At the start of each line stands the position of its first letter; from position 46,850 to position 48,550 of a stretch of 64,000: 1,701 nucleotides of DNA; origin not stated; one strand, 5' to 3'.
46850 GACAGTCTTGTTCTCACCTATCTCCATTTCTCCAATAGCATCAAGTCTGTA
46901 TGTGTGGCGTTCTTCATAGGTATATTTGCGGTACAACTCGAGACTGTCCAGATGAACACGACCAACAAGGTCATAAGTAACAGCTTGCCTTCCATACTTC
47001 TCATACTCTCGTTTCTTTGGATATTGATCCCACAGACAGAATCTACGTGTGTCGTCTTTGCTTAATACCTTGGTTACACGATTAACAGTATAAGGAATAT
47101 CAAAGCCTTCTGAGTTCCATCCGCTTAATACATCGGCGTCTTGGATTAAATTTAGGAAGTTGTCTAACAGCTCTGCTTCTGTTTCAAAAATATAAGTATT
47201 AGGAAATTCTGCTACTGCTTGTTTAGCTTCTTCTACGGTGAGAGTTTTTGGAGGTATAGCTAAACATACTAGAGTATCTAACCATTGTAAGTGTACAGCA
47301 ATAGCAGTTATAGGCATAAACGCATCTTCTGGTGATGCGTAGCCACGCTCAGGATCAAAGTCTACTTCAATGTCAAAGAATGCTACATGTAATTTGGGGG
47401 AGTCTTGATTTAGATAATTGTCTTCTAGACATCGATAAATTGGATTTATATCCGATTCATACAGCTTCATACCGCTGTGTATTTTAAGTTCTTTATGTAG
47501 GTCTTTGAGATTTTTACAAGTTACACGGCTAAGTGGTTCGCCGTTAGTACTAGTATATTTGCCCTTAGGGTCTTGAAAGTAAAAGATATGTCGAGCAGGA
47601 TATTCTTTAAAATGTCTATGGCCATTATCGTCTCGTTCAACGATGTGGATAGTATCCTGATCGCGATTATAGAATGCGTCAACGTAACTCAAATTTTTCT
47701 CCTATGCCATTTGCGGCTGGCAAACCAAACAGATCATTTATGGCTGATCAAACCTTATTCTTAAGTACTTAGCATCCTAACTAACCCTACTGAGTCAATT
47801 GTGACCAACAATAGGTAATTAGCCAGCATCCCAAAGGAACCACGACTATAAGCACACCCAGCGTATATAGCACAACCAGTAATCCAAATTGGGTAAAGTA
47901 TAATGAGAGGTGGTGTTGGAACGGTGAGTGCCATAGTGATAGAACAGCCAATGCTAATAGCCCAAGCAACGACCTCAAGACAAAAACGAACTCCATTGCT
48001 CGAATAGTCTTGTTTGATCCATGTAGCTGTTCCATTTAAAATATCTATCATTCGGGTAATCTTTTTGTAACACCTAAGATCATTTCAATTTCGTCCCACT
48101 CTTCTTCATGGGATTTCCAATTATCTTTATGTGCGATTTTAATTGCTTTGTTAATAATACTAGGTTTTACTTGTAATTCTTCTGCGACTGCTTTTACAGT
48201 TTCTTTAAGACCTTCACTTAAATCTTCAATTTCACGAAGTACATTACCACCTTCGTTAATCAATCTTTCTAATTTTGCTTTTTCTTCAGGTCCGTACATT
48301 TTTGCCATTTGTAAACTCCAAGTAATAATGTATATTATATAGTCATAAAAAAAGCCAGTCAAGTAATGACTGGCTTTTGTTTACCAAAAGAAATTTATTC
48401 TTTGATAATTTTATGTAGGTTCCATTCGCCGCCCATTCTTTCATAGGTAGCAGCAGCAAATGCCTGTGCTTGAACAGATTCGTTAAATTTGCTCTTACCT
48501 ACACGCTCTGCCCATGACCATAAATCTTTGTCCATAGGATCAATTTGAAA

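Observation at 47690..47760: Twin 5-bp/8-nt-loop hairpins at the polB ribosome-binding site: duplicated autogenous operator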

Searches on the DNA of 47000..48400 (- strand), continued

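Call 23: search_with_rna_model(model_id=R1, sources=[window, L001, L002, L003, L004, L005, L006, L007, L008, L009, L010, L011, L012, L013, L014, L015, L016, L017, L018, L019, L020, L021, L022, L023, L024, L025, L026, L027, L028, L029, L030, L031, L032, L033, L034, L035, L036, L037, L038, L039, L040, L041, L042, L043, L044, L045, L046, L047, L048, L049, L050, L051, L052, L053, L054, L055, L056, L057, L058, L059, L060, L061, L062, L063, L064, L065, L066, L067, L068, L069, L070, L071, L072, L073, L074, L075, L076, L077, L078, L079, L080], max_evalue=0.000001, make_alignment=true, show_alignments=0)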
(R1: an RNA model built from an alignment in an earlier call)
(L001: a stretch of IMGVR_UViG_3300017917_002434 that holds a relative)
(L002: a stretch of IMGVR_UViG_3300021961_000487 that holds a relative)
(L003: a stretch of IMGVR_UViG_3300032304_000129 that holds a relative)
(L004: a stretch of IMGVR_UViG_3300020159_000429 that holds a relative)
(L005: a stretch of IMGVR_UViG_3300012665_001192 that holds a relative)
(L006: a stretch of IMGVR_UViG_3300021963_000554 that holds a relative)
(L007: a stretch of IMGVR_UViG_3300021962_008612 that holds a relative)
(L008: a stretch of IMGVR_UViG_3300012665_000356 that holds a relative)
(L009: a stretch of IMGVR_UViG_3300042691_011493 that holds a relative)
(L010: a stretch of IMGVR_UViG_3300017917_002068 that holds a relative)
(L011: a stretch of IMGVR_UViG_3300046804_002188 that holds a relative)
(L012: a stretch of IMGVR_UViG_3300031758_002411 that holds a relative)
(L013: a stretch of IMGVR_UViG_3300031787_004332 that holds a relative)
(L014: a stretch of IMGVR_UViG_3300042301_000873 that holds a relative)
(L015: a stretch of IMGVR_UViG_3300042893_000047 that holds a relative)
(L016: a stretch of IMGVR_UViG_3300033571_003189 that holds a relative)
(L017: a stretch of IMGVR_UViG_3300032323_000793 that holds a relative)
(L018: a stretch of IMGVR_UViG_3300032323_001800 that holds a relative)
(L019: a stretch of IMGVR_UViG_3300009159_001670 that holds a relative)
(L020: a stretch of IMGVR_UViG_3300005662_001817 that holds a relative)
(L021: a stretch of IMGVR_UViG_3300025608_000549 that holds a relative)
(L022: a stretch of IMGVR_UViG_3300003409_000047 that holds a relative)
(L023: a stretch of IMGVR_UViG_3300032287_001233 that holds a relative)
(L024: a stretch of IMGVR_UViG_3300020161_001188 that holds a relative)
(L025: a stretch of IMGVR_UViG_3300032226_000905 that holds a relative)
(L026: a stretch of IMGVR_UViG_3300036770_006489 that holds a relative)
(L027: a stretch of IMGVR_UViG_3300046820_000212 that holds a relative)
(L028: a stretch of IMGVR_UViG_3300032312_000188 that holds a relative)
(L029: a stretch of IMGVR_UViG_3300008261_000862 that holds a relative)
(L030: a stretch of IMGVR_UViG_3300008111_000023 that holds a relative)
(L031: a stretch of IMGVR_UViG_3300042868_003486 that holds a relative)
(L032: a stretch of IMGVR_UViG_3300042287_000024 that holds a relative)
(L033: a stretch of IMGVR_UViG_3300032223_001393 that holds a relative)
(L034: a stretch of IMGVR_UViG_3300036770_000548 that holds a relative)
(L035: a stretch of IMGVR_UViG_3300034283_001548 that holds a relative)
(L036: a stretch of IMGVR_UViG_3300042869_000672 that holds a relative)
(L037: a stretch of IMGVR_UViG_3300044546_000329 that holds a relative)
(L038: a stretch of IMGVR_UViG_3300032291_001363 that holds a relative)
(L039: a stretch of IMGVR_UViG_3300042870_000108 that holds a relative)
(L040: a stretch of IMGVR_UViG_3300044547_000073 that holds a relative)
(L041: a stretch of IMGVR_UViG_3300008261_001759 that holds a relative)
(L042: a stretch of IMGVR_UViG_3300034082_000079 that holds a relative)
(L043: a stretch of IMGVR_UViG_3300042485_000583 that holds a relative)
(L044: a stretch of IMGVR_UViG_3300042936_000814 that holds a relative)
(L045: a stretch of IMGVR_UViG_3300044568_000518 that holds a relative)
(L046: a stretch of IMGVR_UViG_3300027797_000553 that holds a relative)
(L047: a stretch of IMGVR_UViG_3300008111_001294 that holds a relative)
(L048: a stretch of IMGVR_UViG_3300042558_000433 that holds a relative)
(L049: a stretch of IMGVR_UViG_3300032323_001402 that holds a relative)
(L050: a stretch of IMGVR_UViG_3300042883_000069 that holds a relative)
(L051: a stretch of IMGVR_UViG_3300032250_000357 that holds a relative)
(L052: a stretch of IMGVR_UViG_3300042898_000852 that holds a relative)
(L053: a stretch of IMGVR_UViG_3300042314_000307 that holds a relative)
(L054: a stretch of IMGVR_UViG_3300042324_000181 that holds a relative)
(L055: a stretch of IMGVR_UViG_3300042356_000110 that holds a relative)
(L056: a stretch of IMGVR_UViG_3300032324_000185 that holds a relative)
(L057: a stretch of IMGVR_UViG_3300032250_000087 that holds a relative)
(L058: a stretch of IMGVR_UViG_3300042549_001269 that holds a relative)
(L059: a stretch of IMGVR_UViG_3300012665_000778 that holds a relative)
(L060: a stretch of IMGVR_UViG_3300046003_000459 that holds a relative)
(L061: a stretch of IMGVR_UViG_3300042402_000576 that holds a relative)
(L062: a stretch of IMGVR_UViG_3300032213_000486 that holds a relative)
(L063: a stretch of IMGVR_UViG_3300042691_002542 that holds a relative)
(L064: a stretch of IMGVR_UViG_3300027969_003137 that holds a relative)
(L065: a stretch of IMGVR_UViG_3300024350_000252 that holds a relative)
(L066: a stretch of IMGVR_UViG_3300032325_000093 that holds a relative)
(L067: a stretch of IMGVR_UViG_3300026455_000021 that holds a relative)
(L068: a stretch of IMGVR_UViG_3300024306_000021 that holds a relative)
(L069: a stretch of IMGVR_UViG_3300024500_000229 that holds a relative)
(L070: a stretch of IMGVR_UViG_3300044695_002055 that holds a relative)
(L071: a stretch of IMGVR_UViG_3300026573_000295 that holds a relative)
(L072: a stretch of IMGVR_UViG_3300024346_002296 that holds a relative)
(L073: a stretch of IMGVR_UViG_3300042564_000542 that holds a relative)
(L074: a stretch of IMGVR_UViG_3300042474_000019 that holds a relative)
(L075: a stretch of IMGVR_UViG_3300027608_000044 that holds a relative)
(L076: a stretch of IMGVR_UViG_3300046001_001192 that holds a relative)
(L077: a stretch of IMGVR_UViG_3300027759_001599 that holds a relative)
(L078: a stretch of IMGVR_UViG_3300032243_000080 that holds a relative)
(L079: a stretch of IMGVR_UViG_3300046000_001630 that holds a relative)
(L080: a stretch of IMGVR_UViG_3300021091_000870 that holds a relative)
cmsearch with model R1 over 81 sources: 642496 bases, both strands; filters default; matches with E-value up to 0.000001: 81.
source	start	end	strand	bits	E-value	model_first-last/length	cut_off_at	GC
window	47690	47757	-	89.4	2.1e-27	1-70/70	no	0.4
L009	494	562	+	88.7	3.7e-27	1-70/70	no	0.35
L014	2934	3003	+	87.2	1.2e-26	1-70/70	no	0.39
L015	1439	1508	+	87.2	1.2e-26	1-70/70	no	0.39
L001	2936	3003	+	86.9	1.5e-26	1-70/70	no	0.43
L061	2934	3003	+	86.6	2e-26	1-70/70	no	0.34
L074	2744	2813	+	86.6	2e-26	1-70/70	no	0.34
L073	2934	3003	+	85.7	4.2e-26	1-70/70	no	0.36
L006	2207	2276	+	85.7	4.2e-26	1-70/70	no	0.33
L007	2934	3003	+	85.7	4.2e-26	1-70/70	no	0.33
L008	2935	3003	+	84.5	1e-25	1-70/70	no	0.33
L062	884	953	+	83.9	1.7e-25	1-70/70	no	0.39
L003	2937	3003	+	83.5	2.5e-25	1-70/70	no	0.39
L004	2012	2078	+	83.5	2.5e-25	1-70/70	no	0.39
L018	2935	3003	+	81.6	1.1e-24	1-70/70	no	0.38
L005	2937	3003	+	78.8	1.1e-23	1-70/70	no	0.4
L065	2935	3004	+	78.6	1.2e-23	1-70/70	no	0.4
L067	2935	3004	+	78.6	1.2e-23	1-70/70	no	0.4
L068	2935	3004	+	78.6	1.2e-23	1-70/70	no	0.4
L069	2935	3004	+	78.6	1.2e-23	1-70/70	no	0.4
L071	2935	3004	+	78.6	1.2e-23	1-70/70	no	0.4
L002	2937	3003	+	78.1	2e-23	1-70/70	no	0.45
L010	2939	3005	+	66.8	1.7e-19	1-70/70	no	0.42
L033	2935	3003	+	66.4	2.3e-19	1-70/70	no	0.39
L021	2931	2999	+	63.8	1.9e-18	1-70/70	no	0.39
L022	2931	2999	+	63.8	1.9e-18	1-70/70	no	0.39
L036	2935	3003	+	63.5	2.5e-18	1-70/70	no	0.43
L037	2935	3003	+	63.5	2.5e-18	1-70/70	no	0.43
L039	2935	3003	+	63.5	2.5e-18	1-70/70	no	0.43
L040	2935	3003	+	63.5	2.5e-18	1-70/70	no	0.43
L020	2350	2417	+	63.4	2.5e-18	1-70/70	no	0.44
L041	2660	2728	+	63.3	2.8e-18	1-70/70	no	0.42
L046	2935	3003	+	63.3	2.8e-18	1-70/70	no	0.42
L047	2935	3003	+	63.3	2.8e-18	1-70/70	no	0.42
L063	1261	1329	+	63.1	3.4e-18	1-70/70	no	0.45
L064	2935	3003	+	62.4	6.1e-18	1-70/70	no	0.45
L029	1593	1661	+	59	9.2e-17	1-70/70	no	0.45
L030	1281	1349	+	59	9.2e-17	1-70/70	no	0.45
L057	617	684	+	58.8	1.1e-16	1-70/70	no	0.44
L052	2935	3003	+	58.8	1.1e-16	1-70/70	no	0.45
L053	2935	3003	+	58.8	1.1e-16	1-70/70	no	0.45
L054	2935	3003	+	58.8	1.1e-16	1-70/70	no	0.45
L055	1607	1675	+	58.8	1.1e-16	1-70/70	no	0.45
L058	2703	2771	+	58.8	1.1e-16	1-70/70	no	0.45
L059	2935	3003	+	57.5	3.2e-16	1-70/70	no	0.45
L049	2936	3003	+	57.1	4.1e-16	1-70/70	no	0.46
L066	2939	3006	+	57.1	4.4e-16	1-70/70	no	0.46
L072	553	621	+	56.9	4.9e-16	1-70/70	no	0.46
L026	2937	3003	+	56.7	5.7e-16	1-70/70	no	0.45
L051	495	563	+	56.3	7.9e-16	1-70/70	no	0.46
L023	680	749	+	56.2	8.5e-16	1-70/70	no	0.44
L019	2284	2352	+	56.2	8.8e-16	1-70/70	no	0.45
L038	2936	3003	+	56.1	9.5e-16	1-70/70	no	0.46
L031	2935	3003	+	55.7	1.3e-15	1-70/70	no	0.45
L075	2935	3003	+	55.7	1.3e-15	1-70/70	no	0.45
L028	2934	3003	+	55.4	1.7e-15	1-70/70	no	0.41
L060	1302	1369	+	55.4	1.7e-15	1-70/70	no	0.47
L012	2934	3003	+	54.2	4.2e-15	1-70/70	no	0.44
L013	2934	3003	+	54.2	4.2e-15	1-70/70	no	0.44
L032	2865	2934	+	53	1.2e-14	1-70/70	no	0.44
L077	892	960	+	52.8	1.3e-14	1-70/70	no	0.42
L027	814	882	+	52.8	1.3e-14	1-70/70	no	0.41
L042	2792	2861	+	52.8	1.4e-14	1-70/70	no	0.43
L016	1998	2067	+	52.8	1.4e-14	1-70/70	no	0.43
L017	2934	3003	+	52.8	1.4e-14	1-70/70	no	0.43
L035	701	768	+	52.6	1.6e-14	1-70/70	no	0.47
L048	1060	1127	+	52.6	1.6e-14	1-70/70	no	0.47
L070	651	718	+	52.6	1.6e-14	1-70/70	no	0.47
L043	2193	2262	+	51.3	4.5e-14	1-70/70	no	0.43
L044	2934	3003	+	51.3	4.5e-14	1-70/70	no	0.43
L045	175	244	+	51.3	4.5e-14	1-70/70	no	0.43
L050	2179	2248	+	51.3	4.5e-14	1-70/70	no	0.43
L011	1370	1439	+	51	5.6e-14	1-70/70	no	0.46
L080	2933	3001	+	50.9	6.3e-14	1-70/70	no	0.41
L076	2938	3006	+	49.9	1.5e-13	1-70/70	no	0.42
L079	2938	3006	+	49.9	1.5e-13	1-70/70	no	0.42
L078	1313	1381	+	48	6.5e-13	1-70/70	no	0.45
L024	845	910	+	47.7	8.1e-13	1-70/70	no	0.42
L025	2938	3003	+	47.7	8.1e-13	1-70/70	no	0.42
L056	1380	1448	+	47.7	8.1e-13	1-70/70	no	0.42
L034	2936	3005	+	42.9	3.8e-11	1-70/70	no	0.49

Alignment A4: 81 matches aligned to the model, 73 columns, each read 5' to 3' on its own strand. Consensus structure (alignment columns), stored with it:
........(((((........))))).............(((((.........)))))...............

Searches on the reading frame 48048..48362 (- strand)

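Call 87: search_protein_families(library=phrogs, proteins=[window:48048-48362:-], max_evalue=0.001)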
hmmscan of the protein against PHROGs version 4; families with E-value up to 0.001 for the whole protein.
window:48048-48362:- (104 aa): 2 families
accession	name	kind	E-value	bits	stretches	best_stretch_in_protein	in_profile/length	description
phrog_12534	-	unknown function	8.9e-20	72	1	25-103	15-93/97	-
phrog_639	-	transcription regulation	1.8e-11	45.2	1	25-92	15-82/95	transcriptional regulator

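Call 88: search_protein_families(library=pfam, proteins=[window:48048-48362:-], max_evalue=0.01)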
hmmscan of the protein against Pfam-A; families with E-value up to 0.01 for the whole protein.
window:48048-48362:- (104 aa): 1 family
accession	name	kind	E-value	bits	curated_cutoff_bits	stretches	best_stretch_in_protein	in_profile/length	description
PF11126.13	Phage_DsbA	-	3.1e-05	24.6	25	1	44-93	10-59/67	Transcriptional regulator DsbA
